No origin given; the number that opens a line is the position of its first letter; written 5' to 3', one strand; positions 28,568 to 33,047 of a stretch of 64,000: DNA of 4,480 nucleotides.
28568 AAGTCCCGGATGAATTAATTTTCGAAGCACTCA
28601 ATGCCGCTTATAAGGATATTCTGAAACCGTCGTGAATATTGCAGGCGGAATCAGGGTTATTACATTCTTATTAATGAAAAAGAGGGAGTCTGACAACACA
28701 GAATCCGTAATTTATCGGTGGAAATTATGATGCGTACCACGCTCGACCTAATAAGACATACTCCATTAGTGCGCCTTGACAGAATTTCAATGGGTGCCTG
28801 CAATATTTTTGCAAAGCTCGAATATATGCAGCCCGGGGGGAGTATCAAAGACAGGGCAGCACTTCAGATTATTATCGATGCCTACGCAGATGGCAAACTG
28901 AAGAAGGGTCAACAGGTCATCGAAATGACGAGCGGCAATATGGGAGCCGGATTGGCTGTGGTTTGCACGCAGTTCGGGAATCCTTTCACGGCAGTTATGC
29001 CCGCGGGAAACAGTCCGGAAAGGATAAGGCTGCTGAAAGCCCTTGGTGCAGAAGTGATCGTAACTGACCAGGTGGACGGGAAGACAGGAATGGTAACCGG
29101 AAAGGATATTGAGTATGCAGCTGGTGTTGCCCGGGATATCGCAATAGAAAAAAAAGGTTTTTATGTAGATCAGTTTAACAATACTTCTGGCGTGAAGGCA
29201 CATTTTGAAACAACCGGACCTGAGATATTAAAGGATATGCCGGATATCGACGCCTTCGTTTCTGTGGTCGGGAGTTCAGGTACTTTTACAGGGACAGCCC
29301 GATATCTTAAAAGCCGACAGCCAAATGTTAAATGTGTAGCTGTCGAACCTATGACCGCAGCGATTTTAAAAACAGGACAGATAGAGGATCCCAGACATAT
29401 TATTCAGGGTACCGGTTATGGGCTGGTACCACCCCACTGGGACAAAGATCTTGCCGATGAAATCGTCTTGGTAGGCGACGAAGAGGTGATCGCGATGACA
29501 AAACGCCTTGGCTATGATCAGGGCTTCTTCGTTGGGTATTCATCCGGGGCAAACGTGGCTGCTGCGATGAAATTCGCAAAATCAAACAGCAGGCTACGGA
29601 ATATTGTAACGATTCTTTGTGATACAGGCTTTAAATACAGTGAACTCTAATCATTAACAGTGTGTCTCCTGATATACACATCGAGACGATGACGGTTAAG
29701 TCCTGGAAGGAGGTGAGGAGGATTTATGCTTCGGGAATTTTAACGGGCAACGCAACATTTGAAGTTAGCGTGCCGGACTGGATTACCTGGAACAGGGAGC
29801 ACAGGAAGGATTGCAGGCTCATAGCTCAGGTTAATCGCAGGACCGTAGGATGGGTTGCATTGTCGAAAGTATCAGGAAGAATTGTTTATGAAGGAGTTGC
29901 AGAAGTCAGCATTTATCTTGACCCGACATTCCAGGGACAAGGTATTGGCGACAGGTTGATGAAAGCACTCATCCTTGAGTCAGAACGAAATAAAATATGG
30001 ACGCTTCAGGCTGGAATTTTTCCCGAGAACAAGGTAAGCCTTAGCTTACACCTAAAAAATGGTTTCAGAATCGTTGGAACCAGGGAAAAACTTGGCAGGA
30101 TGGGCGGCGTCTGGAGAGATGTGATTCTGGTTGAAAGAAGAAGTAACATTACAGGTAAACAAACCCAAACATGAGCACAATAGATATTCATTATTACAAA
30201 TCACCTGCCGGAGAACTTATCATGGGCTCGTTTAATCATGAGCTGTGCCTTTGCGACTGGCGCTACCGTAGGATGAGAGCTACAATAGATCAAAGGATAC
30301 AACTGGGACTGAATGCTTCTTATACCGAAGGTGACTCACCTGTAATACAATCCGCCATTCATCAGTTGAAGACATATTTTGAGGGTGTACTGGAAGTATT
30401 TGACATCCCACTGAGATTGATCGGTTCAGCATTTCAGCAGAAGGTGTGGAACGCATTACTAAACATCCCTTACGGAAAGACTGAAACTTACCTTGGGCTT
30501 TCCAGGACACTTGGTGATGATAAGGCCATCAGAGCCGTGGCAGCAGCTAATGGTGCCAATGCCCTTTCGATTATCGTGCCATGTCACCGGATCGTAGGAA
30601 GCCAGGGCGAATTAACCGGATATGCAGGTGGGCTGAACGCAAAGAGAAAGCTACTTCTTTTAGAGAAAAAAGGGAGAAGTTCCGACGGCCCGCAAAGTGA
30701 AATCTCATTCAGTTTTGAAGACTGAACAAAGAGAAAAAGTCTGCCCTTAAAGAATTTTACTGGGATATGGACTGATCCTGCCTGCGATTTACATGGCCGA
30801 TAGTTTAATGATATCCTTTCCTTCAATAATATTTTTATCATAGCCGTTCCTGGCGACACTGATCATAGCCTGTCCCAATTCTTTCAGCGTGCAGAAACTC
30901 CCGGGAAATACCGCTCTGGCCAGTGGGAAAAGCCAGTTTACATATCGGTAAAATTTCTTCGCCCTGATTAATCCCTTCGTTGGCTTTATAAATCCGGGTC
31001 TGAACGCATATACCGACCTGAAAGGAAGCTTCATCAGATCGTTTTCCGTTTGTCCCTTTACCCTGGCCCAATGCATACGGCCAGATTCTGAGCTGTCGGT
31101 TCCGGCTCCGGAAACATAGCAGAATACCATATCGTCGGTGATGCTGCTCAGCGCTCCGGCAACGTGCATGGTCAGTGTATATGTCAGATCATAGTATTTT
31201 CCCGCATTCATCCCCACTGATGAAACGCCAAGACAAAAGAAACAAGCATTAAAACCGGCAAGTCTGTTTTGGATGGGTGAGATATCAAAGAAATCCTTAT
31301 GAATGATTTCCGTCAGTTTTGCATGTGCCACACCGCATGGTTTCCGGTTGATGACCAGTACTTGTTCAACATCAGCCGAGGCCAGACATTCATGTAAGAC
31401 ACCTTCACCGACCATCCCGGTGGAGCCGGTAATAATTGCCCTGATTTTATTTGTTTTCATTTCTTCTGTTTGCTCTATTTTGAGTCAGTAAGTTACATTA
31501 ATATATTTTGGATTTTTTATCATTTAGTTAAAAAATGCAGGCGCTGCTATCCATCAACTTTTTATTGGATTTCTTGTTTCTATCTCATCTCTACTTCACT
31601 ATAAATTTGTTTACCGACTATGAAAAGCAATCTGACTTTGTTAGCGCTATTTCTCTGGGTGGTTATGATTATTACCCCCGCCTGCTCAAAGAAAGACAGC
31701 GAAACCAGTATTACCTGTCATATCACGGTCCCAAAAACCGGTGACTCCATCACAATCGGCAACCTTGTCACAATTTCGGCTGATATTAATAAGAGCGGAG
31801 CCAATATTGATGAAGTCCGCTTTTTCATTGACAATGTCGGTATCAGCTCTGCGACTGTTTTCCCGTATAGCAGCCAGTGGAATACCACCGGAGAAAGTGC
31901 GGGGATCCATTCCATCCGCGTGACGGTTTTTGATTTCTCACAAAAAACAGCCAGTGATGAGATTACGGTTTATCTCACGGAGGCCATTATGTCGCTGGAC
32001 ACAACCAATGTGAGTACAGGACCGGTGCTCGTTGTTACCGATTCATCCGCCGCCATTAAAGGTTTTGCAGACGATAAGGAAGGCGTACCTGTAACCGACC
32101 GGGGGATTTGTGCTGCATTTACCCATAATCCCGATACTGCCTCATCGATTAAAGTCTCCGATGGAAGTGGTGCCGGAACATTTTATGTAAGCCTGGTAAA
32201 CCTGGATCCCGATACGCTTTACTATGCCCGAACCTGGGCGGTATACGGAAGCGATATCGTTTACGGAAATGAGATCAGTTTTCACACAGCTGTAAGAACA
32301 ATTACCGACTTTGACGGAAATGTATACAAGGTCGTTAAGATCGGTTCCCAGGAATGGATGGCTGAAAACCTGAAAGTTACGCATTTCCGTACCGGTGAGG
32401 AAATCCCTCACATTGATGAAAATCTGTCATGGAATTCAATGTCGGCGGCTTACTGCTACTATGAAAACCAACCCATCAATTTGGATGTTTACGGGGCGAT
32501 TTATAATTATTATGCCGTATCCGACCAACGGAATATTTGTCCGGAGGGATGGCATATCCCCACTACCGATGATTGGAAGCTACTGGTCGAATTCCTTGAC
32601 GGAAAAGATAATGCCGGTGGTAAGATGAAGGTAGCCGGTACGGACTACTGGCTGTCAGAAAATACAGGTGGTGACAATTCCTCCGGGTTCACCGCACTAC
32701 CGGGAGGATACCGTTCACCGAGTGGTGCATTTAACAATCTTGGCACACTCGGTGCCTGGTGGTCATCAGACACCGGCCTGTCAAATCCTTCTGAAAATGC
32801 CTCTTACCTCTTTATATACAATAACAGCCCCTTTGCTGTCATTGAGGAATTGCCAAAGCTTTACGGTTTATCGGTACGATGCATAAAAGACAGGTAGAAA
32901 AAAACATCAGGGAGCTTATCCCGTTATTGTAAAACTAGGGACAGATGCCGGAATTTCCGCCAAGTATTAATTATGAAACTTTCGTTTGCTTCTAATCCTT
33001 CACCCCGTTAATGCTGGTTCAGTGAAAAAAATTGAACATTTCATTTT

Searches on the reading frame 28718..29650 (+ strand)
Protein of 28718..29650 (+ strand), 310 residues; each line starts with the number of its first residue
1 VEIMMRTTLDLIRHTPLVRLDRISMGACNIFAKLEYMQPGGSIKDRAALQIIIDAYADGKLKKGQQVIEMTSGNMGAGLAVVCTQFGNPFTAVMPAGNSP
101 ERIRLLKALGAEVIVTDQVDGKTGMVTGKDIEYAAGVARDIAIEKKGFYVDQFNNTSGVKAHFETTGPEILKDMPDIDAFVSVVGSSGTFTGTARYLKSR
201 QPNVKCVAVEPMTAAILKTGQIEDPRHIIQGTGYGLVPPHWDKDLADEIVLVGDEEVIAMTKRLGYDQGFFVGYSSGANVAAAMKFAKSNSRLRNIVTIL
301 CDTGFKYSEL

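Call 66: search_protein_families(library=pfam, proteins=[window:28718-29650:+], max_evalue=0.01)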
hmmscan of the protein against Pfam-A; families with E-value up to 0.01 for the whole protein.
window:28718-29650:+ (310 aa): 1 family
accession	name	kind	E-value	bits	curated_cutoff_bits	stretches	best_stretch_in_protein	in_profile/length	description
PF00291.31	PALP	-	2.4e-70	237.7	35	1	10-302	3-295/295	Pyridoxal-phosphate dependent enzyme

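Call 67: search_protein_families(library=padloc, proteins=[window:28718-29650:+], max_evalue=0.001)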
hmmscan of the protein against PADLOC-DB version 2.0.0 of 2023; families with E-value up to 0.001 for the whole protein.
window:28718-29650:+ (310 aa): 0 families

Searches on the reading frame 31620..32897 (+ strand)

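Call 43: search_protein_families(library=pfam, proteins=[window:31620-32897:+], max_evalue=0.00001)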
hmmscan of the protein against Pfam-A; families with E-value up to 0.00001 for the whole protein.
window:31620-32897:+ (425 aa): 2 families
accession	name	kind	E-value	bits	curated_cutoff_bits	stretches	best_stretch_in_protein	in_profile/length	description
PF09603.15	Fib_succ_major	-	1e-43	150.2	33.9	1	239-423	1-187/187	Fibrobacter succinogenes major domain (Fib_succ_major)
PF17957.7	Big_7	-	2.9e-13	50.7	24.1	1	32-101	2-70/70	Bacterial Ig domain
